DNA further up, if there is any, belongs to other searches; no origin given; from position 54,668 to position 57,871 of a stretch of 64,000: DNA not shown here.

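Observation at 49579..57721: Tandemly duplicated two-gene cassette: small PEP-CTERM protein plus giant beta-propeller-phosphoesterase fusion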

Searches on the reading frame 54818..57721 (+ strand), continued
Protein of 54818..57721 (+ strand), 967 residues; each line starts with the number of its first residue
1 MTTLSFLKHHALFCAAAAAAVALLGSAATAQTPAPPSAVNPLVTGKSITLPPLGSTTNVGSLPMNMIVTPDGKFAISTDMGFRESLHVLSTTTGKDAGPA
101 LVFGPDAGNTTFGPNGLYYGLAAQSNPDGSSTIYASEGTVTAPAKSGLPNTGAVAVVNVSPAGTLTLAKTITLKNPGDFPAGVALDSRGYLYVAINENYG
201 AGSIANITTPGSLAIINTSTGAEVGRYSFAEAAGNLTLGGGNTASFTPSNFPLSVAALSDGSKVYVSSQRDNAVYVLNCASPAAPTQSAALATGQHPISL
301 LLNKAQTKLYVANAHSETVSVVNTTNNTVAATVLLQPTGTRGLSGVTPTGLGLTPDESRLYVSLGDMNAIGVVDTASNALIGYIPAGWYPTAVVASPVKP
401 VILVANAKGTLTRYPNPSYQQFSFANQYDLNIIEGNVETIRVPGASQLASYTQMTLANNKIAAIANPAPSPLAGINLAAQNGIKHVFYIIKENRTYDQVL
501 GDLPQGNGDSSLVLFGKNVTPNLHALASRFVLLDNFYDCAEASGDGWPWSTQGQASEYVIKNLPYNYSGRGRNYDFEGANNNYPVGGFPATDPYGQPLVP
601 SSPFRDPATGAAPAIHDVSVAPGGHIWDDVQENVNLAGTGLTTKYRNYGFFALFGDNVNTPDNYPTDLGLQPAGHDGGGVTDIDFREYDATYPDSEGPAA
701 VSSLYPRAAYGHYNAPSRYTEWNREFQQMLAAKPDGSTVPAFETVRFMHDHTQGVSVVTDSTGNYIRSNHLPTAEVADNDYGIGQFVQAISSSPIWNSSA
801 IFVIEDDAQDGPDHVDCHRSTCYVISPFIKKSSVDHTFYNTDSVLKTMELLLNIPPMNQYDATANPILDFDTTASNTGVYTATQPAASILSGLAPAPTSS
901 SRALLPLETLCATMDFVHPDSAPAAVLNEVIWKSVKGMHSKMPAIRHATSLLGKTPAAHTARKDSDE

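Call 23: find_homologous_proteins(query=window:54818-57721:+, max_evalue=1e-10)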
Query window:54818-57721:+ (967 aa): 2289 proteins with E <= 1e-10 among 8000 candidates; the best 120 are listed.
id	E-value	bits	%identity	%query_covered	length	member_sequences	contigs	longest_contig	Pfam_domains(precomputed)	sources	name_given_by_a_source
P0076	0.0e+0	2177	100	100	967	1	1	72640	PF22494.4,PF10282.16,PF04185.20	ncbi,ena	-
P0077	0.0e+0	1927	88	100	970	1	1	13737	PF22494.4,PF10282.16,PF21783.3,PF04185.20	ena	-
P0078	0.0e+0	1889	87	98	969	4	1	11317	PF22494.4,PF21783.3,PF04185.20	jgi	-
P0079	0.0e+0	1881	85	100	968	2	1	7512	PF22494.4,PF04185.20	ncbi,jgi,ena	-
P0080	0.0e+0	1840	84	100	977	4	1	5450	PF22494.4,PF10282.16,PF04185.20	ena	-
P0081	0.0e+0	1774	82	100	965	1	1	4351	PF04185.20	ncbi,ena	-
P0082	0.0e+0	1688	78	100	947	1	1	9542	PF10282.16,PF04185.20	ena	-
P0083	0.0e+0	1670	78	100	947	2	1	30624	PF10282.16,PF04185.20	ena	-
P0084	0.0e+0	1669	77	100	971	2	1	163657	PF21783.3,PF04185.20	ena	-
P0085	0.0e+0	1668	78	99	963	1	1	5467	PF22494.4,PF10282.16,PF04185.20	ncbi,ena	-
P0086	0.0e+0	1659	79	96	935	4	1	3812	PF10282.16,PF21783.3,PF04185.20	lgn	-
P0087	0.0e+0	1654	77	100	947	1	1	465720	PF10282.16,PF04185.20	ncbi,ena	-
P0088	0.0e+0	1652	78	97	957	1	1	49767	PF22494.4,PF10282.16,PF04185.20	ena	-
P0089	0.0e+0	1650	77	99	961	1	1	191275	PF22494.4,PF10282.16,PF04185.20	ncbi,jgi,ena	-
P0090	0.0e+0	1643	78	96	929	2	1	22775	PF22494.4,PF10282.16,PF21783.3,PF04185.20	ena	-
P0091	0.0e+0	1630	77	96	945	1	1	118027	PF04185.20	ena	-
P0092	0.0e+0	1613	76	100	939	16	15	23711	PF22494.4,PF10282.16,PF04185.20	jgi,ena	-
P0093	0.0e+0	1605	77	97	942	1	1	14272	PF22494.4,PF10282.16,PF04185.20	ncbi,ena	-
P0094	0.0e+0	1605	75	100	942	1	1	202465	PF22494.4,PF10282.16,PF04185.20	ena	-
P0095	0.0e+0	1602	75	100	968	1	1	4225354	PF04185.20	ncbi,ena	-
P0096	0.0e+0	1598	76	97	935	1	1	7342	PF10282.16,PF04185.20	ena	-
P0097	0.0e+0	1582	76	96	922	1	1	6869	PF10282.16,PF04185.20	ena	-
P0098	0.0e+0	1435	70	96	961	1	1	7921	PF04185.20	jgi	-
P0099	0.0e+0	1429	70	96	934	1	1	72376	PF10282.16,PF04185.20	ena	-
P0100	0.0e+0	1425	69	96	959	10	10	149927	PF04185.20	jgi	jgi:YVTN family beta-propeller protein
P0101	0.0e+0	1393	77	86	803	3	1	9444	PF22494.4,PF21783.3,PF04185.20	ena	-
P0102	0.0e+0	1392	68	96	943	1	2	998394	PF10282.16,PF04185.20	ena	-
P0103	0.0e+0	1373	67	99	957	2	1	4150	PF04185.20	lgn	-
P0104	0.0e+0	1367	67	95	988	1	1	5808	PF22494.4,PF10282.16,PF04185.20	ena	-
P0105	0.0e+0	1360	67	96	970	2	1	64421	PF10282.16,PF04185.20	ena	-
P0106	0.0e+0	1359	67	97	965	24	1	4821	PF10282.16,PF04185.20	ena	-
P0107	0.0e+0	1355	66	98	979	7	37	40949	PF04185.20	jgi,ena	-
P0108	0.0e+0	1351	67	98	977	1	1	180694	PF22494.4,PF04185.20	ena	-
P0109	0.0e+0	1347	67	96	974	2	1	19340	PF04185.20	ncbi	-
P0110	0.0e+0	1346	67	94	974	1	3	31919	PF04185.20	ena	-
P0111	0.0e+0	1346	67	94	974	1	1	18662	PF04185.20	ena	-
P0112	0.0e+0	1343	67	94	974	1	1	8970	PF04185.20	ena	-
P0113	0.0e+0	1342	67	94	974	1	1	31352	PF04185.20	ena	-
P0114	0.0e+0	1339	66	97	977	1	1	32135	PF04185.20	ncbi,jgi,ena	-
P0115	0.0e+0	1337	66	97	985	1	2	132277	PF04185.20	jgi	-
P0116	0.0e+0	1332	66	98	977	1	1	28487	PF04185.20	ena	-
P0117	0.0e+0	1318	66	94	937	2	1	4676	PF04185.20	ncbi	-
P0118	0.0e+0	1316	65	97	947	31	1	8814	PF04185.20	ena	-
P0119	0.0e+0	1315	65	97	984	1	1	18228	PF04185.20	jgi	-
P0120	0.0e+0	1296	64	96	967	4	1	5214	PF22494.4,PF10282.16,PF04185.20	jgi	jgi:DNA-binding beta-propeller fold protein YncE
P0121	0.0e+0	1293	65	95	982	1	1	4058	PF10282.16,PF04185.20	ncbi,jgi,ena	-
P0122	0.0e+0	1249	62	96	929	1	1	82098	PF10282.16,PF04185.20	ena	-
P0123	0.0e+0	1083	56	100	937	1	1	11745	PF22494.4,PF21783.3,PF04185.20,PF08450.19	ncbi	-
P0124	0.0e+0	1058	57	96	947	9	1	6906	PF22494.4,PF04185.20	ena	-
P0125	0.0e+0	1057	57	95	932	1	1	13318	PF22494.4,PF10282.16,PF04185.20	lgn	-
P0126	0.0e+0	1055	57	98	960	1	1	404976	PF22494.4,PF10282.16,PF04185.20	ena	-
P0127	0.0e+0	1053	57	94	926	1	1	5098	PF22494.4,PF10282.16,PF04185.20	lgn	-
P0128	0.0e+0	1051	57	98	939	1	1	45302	PF22494.4,PF04185.20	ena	-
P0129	0.0e+0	1046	55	96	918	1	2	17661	PF22494.4,PF10282.16,PF21783.3,PF04185.20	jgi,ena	-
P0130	0.0e+0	1046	57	95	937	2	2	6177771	PF22494.4,PF04185.20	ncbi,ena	-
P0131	0.0e+0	1040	54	99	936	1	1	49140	PF22494.4,PF10282.16,PF04185.20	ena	-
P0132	0.0e+0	1038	56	98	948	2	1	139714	PF22494.4,PF04185.20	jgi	-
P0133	0.0e+0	1037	59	95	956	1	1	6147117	PF22494.4,PF10282.16,PF21783.3,PF04185.20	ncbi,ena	-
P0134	0.0e+0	1036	57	96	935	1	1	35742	PF22494.4,PF10282.16,PF04185.20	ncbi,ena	-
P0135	0.0e+0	1035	55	99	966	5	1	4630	PF22494.4,PF10282.16,PF04185.20,PF08450.19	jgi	-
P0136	0.0e+0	1034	56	98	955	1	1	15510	PF22494.4,PF04185.20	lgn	-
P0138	0.0e+0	1031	55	98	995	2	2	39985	PF04185.20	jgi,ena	-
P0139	0.0e+0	1029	56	98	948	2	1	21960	PF22494.4,PF04185.20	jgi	-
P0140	0.0e+0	1029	55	97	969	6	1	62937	PF10282.16,PF04185.20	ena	-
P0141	0.0e+0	1028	55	96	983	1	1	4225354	PF04185.20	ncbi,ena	-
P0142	0.0e+0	1025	57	97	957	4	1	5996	PF22494.4,PF04185.20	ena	-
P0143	0.0e+0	1023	56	96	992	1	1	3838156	PF04185.20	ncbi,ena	-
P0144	0.0e+0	1023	57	96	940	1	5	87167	PF22494.4,PF10282.16,PF04185.20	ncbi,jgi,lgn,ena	-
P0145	0.0e+0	1023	56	99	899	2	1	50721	PF22494.4,PF10282.16,PF21783.3,PF04185.20,PF08450.19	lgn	-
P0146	0.0e+0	1022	56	96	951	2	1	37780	PF22494.4,PF10282.16,PF04185.20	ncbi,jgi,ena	-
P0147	0.0e+0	1017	54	100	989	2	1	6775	PF04185.20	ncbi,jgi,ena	-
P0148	0.0e+0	1017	54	99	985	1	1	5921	PF10282.16,PF04185.20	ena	-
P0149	0.0e+0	1014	56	96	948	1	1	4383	PF22494.4,PF10282.16,PF21783.3,PF04185.20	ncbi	-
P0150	0.0e+0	1013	57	94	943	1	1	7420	PF22494.4,PF04185.20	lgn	-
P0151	0.0e+0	1013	55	96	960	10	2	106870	PF22494.4,PF04185.20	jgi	jgi:YVTN family beta-propeller protein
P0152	0.0e+0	1012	54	94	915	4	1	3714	PF22494.4,PF10282.16,PF21783.3,PF04185.20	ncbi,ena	-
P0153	0.0e+0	1011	55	98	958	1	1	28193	PF22494.4,PF21783.3,PF04185.20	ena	-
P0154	1.2e-297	1008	55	96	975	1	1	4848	PF22494.4,PF10282.16,PF21783.3,PF04185.20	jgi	jgi:YVTN family beta-propeller protein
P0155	1.6e-296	1004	57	96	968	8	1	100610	PF10282.16,PF04185.20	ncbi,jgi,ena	-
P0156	2.3e-296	1004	57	96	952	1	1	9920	PF22494.4,PF10282.16,PF04185.20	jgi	-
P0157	3.0e-296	1004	56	95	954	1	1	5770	PF22494.4,PF04185.20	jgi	jgi:YVTN family beta-propeller protein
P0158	1.0e-295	1002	55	96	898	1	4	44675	PF04185.20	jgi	jgi:YVTN family beta-propeller protein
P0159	2.3e-294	997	55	96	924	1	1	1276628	PF22494.4,PF10282.16,PF04185.20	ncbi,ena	-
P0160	3.8e-293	993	54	97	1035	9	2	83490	PF04185.20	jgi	-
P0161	5.8e-292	989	53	96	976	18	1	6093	PF04185.20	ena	-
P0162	1.2e-291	988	55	95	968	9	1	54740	PF22494.4,PF10282.16,PF04185.20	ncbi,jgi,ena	-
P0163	2.9e-290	984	54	98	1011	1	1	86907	PF04185.20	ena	-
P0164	3.3e-290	984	53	98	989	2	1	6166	PF04185.20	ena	-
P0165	2.1e-288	978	54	98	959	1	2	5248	PF22494.4,PF10282.16,PF04185.20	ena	-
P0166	3.8e-287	973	53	97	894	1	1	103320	PF22494.4,PF10282.16,PF04185.20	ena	-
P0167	2.2e-286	971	53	99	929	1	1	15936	PF22494.4,PF10282.16,PF21783.3,PF04185.20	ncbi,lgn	-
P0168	6.7e-286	969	53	95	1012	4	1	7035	PF04185.20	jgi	jgi:YVTN family beta-propeller protein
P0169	3.9e-284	963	52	97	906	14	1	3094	PF22494.4,PF10282.16,PF04185.20,PF08450.19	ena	-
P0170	1.9e-282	958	54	94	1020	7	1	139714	PF10282.16,PF04185.20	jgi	-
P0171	9.7e-281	952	53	96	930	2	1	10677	PF22494.4,PF21783.3,PF04185.20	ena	-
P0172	1.4e-280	952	54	94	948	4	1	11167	PF10282.16,PF04185.20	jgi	jgi:DNA-binding beta-propeller fold protein YncE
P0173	8.8e-280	949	53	94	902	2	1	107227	PF22494.4,PF10282.16,PF21783.3,PF04185.20,PF08450.19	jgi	jgi:YVTN family beta-propeller protein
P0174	1.1e-279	949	53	96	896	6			PF10282.16,PF04185.20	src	-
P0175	4.0e-278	944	54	95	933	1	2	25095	PF22494.4,PF21783.3,PF04185.20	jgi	jgi:YVTN family beta-propeller protein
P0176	2.2e-277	941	51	99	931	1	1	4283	PF22494.4,PF21783.3,PF04185.20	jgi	jgi:YVTN family beta-propeller protein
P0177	2.2e-277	941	52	98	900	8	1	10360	PF22494.4,PF10282.16,PF01436.28,PF04185.20,PF08450.19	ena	-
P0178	1.5e-276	938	53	93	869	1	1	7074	PF22494.4,PF10282.16,PF04185.20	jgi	jgi:DNA-binding beta-propeller fold protein YncE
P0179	4.6e-276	937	53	97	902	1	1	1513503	PF10282.16,PF24684.2,PF04185.20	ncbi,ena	-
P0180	1.1e-275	936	53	98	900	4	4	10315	PF10282.16,PF04185.20,PF08450.19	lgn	-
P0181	1.8e-274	932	51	96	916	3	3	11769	PF22494.4,PF10282.16,PF21783.3,PF01436.28,PF04185.20,PF08450.19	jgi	jgi:YVTN family beta-propeller protein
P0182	1.8e-273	928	51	99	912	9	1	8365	PF22494.4,PF10282.16,PF21783.3,PF04185.20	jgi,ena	-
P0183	2.6e-273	928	50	96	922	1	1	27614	PF22494.4,PF10282.16,PF21783.3,PF04185.20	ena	-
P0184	3.5e-273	927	52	96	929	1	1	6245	PF10282.16,PF01436.28,PF04185.20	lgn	-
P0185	7.1e-273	926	52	98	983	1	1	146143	PF04185.20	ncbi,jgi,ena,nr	ncbi:MAG: hypothetical protein JO250_20980 [Armatimonadetes bacterium]|nr:hypothetical protein [Arma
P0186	1.1e-272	926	51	97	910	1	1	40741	PF22494.4,PF10282.16,PF21783.3,PF04185.20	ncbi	-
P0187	1.1e-272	926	52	98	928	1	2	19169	PF22494.4,PF04185.20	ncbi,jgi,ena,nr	ncbi:MAG TPA: alkaline phosphatase family protein [Chthonomonadaceae bacterium]|nr:alkaline phosphat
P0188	1.6e-272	925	51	94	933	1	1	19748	PF10282.16,PF04185.20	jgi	jgi:YVTN family beta-propeller protein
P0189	3.9e-272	924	52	98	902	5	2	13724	PF10282.16,PF04185.20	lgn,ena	-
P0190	5.4e-272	923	53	96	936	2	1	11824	PF22494.4,PF10282.16,PF01436.28,PF04185.20,PF08450.19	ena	-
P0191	9.9e-272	922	71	59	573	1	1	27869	PF04185.20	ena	-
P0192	3.1e-271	921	51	98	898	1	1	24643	PF10282.16,PF04185.20,PF08450.19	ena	-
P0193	1.3e-270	919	52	94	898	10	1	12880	PF10282.16,PF04185.20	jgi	jgi:YVTN family beta-propeller protein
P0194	4.5e-270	917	51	98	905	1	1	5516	PF22494.4,PF10282.16,PF04185.20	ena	-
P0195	5.2e-270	917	51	96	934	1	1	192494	PF22494.4,PF10282.16,PF01436.28,PF04185.20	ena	-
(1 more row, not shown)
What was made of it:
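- Closest known: AcpA acid phosphatase. Different: The fusion itself is widespread: more than 2,289 relatives, annotated as 'YVTN family beta-propeller protein' or 'alkaline phosphatase family protein' (call 23).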

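Call 57: find_encoding_contigs(protein=P0133, flank=6000, max_places=1)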
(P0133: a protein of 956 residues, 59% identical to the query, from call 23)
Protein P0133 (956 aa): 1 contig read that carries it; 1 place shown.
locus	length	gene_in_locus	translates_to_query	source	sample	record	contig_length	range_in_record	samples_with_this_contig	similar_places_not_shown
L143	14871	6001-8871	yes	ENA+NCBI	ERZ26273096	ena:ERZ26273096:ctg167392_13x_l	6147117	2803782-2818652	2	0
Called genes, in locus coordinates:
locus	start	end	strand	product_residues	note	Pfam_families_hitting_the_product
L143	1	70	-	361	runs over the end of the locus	PF00072:Response_reg, PF13487:HD_5, PF01966:HD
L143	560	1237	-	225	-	PF06283:ThuA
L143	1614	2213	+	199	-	-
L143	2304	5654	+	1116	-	PF22494:choice_anch_I (faint), PF04185:Phosphoesterase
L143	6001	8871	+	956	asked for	PF10282:Lactonase (faint), PF22494:choice_anch_I (faint), PF21783:YNCE (faint), PF04185:Phosphoesterase (weak)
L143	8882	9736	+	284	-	PF07963:N_methyl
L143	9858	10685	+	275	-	PF01261:AP_endonuc_2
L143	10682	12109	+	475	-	PF12832:MFS_1_like (faint), PF07690:MFS_1, PF00083:Sugar_tr, PF07690:MFS_1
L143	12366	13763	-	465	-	PF00083:Sugar_tr (weak), PF07690:MFS_1, PF05977:MFS_3 (weak), PF12832:MFS_1_like (faint), PF07690:MFS_1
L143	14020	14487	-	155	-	PF05685:Uma2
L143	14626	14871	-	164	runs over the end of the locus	PF04461:YajQ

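Call 58: find_encoding_contigs(protein=P0179, flank=6000, max_places=1)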
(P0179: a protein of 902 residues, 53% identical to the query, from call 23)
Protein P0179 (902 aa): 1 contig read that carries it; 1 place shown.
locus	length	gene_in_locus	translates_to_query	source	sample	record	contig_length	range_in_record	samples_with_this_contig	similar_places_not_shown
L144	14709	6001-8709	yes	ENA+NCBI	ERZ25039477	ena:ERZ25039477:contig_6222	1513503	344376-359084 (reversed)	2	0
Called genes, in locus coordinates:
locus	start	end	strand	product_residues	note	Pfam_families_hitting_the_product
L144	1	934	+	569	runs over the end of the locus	PF01663:Phosphodiest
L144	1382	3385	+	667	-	PF04185:Phosphoesterase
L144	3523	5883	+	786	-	PF13620:CarboxypepD_reg, PF13715:CarbopepD_reg_2 (faint), PF07715:Plug (faint), PF00593:TonB_dep_Rec_b-barrel, PF25183:OMP_b-brl_4 (faint)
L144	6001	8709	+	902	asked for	PF10282:Lactonase (faint), PF24684:Vgb_lyase (faint), PF04185:Phosphoesterase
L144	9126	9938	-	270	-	PF18939:DUF5686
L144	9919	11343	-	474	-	PF13439:Glyco_transf_4, PF13579:Glyco_trans_4_4 (weak), PF20706:GT4-conflict, PF00534:Glycos_transf_1, PF13692:Glyco_trans_1_4, PF13524:Glyco_trans_1_2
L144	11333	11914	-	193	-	-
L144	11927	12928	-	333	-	PF06379:RhaT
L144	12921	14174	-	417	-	PF13439:Glyco_transf_4 (weak), PF13579:Glyco_trans_4_4, PF20706:GT4-conflict (weak), PF00534:Glycos_transf_1, PF13692:Glyco_trans_1_4, PF13524:Glyco_trans_1_2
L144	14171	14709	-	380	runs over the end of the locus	-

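Call 61: search_solved_structures(query=A3, max_evalue=0.001, show_alignments=0)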
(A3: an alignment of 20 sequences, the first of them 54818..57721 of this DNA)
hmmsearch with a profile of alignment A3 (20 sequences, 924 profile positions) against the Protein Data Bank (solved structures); distinct sequences matched with E-value up to 0.001: 12.
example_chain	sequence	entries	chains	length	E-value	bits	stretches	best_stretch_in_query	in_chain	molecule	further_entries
1l0q_A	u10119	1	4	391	6.4e-47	163.6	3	217-374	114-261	Surface layer protein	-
5c2v_B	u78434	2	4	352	6.9e-18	67.5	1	221-372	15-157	HYDRAZINE SYNTHASE BETA SUBUNIT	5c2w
2d1g_A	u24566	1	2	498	7.7e-16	60.7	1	739-843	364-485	acid phosphatase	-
3vgz_A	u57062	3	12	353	1.2e-11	46.8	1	151-333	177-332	Uncharacterized protein YncE | PQQ-dependent catabolism-associated beta-propeller protein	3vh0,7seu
3hfq_A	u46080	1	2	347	9.6e-10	40.6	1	53-197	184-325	uncharacterized protein lp_2219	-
8k3g_A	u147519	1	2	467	4.5e-06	28.4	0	426-473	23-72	Phospholipase C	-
1ri6_A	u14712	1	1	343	2.4e-05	26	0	124-319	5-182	putative isomerase ybhE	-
3u4y_A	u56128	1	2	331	5.2e-05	24.9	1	112-290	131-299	uncharacterized protein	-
6g7w_A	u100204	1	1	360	0.00024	22.7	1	126-349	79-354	NHL repeat-containing protein 2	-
3bws_A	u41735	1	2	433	0.00029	22.4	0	232-332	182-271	protein Lp49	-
6nau_A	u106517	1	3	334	0.0005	21.6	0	123-377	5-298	6-phosphogluconolactonase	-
6gc1_A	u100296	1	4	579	0.00091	20.8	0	126-349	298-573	NHL repeat-containing protein 2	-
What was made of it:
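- The profile matches AcpA 2D1G at 8e-16 and PLC 8K3G at 4.5e-6 (call 61). PF04185 includes phospholipases C. The N-terminal motif of the family profile matches PLC 8K3G (call 61). The stronger PDB match is to the acid phosphatase AcpA (call 61).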
